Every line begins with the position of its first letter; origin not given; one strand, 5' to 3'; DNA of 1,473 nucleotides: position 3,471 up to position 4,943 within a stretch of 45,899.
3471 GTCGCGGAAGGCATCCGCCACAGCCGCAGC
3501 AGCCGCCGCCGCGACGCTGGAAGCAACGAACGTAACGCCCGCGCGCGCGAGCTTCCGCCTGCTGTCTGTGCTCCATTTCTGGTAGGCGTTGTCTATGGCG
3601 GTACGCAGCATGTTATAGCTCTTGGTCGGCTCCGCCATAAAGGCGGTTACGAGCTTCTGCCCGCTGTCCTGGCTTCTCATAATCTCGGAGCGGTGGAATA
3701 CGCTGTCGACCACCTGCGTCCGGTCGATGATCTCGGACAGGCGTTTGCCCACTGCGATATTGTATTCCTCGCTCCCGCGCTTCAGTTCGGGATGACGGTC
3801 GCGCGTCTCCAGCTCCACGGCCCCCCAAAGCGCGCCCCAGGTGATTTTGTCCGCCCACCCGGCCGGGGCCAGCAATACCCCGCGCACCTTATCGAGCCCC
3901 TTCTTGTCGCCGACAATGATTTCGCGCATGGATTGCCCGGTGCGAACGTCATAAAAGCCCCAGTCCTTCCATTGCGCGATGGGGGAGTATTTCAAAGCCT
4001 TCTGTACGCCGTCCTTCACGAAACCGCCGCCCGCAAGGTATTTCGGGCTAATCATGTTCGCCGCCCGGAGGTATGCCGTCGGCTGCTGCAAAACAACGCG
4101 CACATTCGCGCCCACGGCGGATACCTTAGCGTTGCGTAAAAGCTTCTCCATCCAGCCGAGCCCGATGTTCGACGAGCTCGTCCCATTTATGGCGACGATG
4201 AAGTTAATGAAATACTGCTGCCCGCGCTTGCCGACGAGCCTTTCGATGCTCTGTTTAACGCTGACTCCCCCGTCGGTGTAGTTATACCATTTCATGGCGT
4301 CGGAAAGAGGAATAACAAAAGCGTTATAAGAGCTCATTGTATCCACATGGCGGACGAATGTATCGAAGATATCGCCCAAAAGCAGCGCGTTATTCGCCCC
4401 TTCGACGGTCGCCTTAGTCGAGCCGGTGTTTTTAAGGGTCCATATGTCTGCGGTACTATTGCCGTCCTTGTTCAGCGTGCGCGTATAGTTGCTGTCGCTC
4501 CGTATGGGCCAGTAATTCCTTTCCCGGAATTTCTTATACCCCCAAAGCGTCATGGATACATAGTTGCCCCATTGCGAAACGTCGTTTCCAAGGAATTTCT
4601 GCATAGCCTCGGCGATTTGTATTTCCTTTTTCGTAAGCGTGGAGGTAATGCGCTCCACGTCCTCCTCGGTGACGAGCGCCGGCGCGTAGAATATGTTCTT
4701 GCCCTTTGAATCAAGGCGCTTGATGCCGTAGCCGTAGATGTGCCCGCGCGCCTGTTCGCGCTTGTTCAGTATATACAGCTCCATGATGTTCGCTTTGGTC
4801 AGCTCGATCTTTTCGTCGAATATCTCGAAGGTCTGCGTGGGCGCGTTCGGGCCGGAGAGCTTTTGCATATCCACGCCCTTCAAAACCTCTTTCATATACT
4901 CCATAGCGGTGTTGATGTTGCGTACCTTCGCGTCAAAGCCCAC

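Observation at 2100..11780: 3226-aa single-ORF giant protein in the tail module: polyvalent / ejected-protein candidate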

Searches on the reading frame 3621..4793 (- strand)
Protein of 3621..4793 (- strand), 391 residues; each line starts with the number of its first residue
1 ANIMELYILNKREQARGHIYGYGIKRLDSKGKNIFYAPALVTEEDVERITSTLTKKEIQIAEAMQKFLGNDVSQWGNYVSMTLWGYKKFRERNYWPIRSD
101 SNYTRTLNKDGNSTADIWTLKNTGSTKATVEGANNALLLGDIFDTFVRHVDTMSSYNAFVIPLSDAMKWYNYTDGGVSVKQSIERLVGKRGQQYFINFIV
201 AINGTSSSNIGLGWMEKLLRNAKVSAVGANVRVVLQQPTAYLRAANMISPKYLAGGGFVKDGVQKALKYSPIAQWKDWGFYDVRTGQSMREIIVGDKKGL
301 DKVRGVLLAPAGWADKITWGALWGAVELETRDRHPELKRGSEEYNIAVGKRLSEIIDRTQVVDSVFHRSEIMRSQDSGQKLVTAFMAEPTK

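Call 53: find_related_loci(query=A4, collection=genome_contigs, flank=2000)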
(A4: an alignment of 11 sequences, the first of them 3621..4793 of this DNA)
Query A4 (391 aa) in genome_contigs; peptide patterns used: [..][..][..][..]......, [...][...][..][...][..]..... (x = any residue, [..] = any of these).
216 stretches matched a pattern; 149 encode a relative of the query (tblastn E <= 1e-3); the best 80 are kept; 80 distinct loci.
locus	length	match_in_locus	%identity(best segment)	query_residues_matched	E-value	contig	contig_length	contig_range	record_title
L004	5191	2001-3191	53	1-391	4e-139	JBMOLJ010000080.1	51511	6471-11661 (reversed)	MAG: Bacillota bacterium isolate Betzabe_MAG021 MAG021_80, whole genome shotgun sequence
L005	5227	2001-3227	52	1-391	1e-134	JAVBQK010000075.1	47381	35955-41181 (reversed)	MAG: Eubacteriales bacterium isolate EPI_MAG_00165 c_000000369310, whole genome shotgun sequence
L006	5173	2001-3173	49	1-391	3e-122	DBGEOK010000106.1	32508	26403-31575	MAG TPA_asm: Candidatus Limiplasma sp. isolate MAG12989 k141_105753, whole genome shotgun sequence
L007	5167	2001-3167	50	1-391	2e-120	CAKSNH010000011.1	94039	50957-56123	MAG: uncultured Clostridia bacterium isolate REFINED_METABAT215_TOP10_CONTIGS_1500_ASSEMBLY_K77_MERGED__Hadza_MoBio_hadz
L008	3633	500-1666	49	1-391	2e-122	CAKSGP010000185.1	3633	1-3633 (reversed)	MAG: uncultured Clostridia bacterium isolate REFINED_METABAT215_TOP10_CONTIGS_1500_ASSEMBLY_K77_MERGED__Hadza_MoBio_hadz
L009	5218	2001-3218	48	1-391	8e-119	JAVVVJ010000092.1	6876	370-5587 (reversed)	MAG: Clostridia bacterium isolate CGS10Y2-bin76 NODE_10055_length_6876_cov_4.891072, whole genome shotgun sequence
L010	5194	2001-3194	48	3-391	1e-117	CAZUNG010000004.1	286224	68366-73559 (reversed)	MAG TPA_asm: uncultured Ruminococcus sp. isolate SRP239243_co1_79 genome assembly, contig: NODE_16_length_286224_cov_18.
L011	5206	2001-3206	48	1-391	1e-115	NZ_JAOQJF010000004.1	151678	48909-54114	Alitiscatomonas aceti strain f_CCE .18048_1_85.4, whole genome shotgun sequence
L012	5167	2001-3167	46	1-391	2e-114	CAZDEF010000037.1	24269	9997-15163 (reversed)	MAG TPA_asm: uncultured Oscillospiraceae bacterium isolate SRP313737_co1_186 genome assembly, contig: NODE_3222_length_2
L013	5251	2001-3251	45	1-391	5e-114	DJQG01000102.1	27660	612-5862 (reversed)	MAG TPA_asm: Ruminococcaceae bacterium UBA6392 UBA6392_contig_295, whole genome shotgun sequence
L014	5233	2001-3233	45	1-391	8e-111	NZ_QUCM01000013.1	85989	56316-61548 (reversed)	Clostridium sp. AM22-11AC AM22-11AC.Scaf13, whole genome shotgun sequence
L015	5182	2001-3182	44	3-391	2e-110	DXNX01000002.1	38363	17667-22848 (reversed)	MAG TPA_asm: Oscillospiraceae bacterium isolate HRGM_Genome_1307 HRGM_Genome_1307_2, whole genome shotgun sequence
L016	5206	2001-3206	45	3-391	1e-109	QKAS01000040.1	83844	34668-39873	MAG: Clostridia bacterium isolate SZUA-378 scaffold_373, whole genome shotgun sequence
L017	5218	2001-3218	48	1-390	1e-108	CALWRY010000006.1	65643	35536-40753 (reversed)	MAG: uncultured Enterocloster sp. isolate BRZ_CR__bin7 genome assembly, contig: BRZ_CR__NODE_551_length_65643_cov_4.7113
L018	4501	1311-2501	46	1-391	7e-109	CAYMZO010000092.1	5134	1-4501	MAG TPA_asm: uncultured Eubacteriales bacterium isolate SRP335695_co1_133 genome assembly, contig: NODE_7848_length_5134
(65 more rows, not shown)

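Call 54: search_solved_structures(query=A4, max_evalue=10)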
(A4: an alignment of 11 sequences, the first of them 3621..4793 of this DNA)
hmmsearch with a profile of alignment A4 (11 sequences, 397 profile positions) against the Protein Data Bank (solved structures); distinct sequences matched with E-value up to 10: 2.
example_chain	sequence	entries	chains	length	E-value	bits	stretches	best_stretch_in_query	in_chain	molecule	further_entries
1s7m_A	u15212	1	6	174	0.058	15.7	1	75-139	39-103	Hia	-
9voa_A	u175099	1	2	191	0.34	13.2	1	21-78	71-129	CaBP4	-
